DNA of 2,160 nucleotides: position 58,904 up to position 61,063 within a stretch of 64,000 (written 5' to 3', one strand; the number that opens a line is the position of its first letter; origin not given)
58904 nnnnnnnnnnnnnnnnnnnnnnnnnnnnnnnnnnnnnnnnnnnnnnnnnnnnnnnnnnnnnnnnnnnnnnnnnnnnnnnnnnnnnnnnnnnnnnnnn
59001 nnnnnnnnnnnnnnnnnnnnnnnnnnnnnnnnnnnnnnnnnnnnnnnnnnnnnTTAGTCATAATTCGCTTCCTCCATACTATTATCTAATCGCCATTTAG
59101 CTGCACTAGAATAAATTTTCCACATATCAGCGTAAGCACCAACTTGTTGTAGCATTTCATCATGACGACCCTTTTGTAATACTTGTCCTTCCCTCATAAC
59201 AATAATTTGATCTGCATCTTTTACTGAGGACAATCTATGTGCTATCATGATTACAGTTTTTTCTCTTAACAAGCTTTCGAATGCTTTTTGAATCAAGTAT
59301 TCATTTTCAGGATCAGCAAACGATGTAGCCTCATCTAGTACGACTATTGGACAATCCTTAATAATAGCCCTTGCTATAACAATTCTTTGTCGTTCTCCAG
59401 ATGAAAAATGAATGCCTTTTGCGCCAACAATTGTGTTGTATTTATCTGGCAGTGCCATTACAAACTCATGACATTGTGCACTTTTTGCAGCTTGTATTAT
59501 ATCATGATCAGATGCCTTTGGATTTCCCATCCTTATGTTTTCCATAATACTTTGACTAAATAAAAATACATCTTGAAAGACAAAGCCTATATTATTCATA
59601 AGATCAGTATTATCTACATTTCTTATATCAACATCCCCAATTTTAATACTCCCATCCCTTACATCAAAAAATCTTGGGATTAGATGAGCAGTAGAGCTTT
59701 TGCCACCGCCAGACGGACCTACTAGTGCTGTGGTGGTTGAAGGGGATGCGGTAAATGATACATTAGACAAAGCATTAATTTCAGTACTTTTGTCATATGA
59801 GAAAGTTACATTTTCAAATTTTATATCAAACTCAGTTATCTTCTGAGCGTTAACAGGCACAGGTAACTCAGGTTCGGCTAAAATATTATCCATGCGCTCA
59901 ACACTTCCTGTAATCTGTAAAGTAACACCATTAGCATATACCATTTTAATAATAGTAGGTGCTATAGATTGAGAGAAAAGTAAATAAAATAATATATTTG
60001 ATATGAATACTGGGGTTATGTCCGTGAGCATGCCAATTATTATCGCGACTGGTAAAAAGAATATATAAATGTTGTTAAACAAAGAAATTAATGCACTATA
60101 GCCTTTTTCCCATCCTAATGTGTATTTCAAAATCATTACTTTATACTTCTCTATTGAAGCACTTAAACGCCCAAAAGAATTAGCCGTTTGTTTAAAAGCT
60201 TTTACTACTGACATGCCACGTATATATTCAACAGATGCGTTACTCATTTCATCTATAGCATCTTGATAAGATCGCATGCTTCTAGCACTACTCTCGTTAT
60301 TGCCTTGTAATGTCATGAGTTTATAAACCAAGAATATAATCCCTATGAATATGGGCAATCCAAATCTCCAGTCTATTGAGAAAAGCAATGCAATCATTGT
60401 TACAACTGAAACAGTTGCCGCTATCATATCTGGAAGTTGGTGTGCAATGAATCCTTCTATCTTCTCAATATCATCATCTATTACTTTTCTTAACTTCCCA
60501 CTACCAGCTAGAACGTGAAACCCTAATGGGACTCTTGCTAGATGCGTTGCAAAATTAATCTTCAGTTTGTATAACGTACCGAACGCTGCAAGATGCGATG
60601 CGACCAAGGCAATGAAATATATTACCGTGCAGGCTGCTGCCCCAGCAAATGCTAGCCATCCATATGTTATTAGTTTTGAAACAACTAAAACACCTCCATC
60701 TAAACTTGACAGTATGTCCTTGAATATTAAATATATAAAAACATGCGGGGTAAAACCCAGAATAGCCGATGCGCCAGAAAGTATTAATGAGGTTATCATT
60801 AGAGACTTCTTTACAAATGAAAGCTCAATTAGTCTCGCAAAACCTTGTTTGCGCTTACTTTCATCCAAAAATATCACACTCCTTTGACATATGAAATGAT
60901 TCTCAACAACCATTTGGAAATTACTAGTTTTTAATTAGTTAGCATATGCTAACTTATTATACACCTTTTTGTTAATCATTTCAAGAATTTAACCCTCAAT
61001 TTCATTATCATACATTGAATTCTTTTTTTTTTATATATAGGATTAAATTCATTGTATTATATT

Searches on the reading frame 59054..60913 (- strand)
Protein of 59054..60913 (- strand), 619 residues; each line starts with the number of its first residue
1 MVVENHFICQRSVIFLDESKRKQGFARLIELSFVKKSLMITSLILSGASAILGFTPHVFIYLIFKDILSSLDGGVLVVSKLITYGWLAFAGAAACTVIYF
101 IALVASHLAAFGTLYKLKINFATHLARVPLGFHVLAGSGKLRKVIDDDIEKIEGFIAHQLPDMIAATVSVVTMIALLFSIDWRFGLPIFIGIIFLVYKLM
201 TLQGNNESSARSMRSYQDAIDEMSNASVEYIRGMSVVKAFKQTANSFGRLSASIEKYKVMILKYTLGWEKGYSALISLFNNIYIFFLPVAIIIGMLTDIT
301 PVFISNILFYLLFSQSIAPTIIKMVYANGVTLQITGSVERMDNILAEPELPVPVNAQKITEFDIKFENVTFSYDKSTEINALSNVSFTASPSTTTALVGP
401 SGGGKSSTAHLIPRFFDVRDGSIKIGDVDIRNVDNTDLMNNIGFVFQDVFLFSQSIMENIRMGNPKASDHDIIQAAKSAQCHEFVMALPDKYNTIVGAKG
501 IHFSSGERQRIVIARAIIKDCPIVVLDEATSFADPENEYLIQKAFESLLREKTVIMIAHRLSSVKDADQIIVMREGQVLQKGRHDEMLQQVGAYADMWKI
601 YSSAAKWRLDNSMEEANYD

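Call 65: search_protein_families(library=pfam, proteins=[window:59054-60913:-], max_evalue=0.00001)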
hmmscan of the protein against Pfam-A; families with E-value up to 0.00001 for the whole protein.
window:59054-60913:- (619 aa): 2 families
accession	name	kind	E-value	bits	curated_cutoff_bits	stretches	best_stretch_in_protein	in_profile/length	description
PF00005.33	ABC_tran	-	3.8e-25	89.5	25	1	382-531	1-137/137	ABC transporter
PF00664.28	ABC_membrane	-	1e-11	45.5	28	1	48-313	6-271/274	ABC transporter transmembrane region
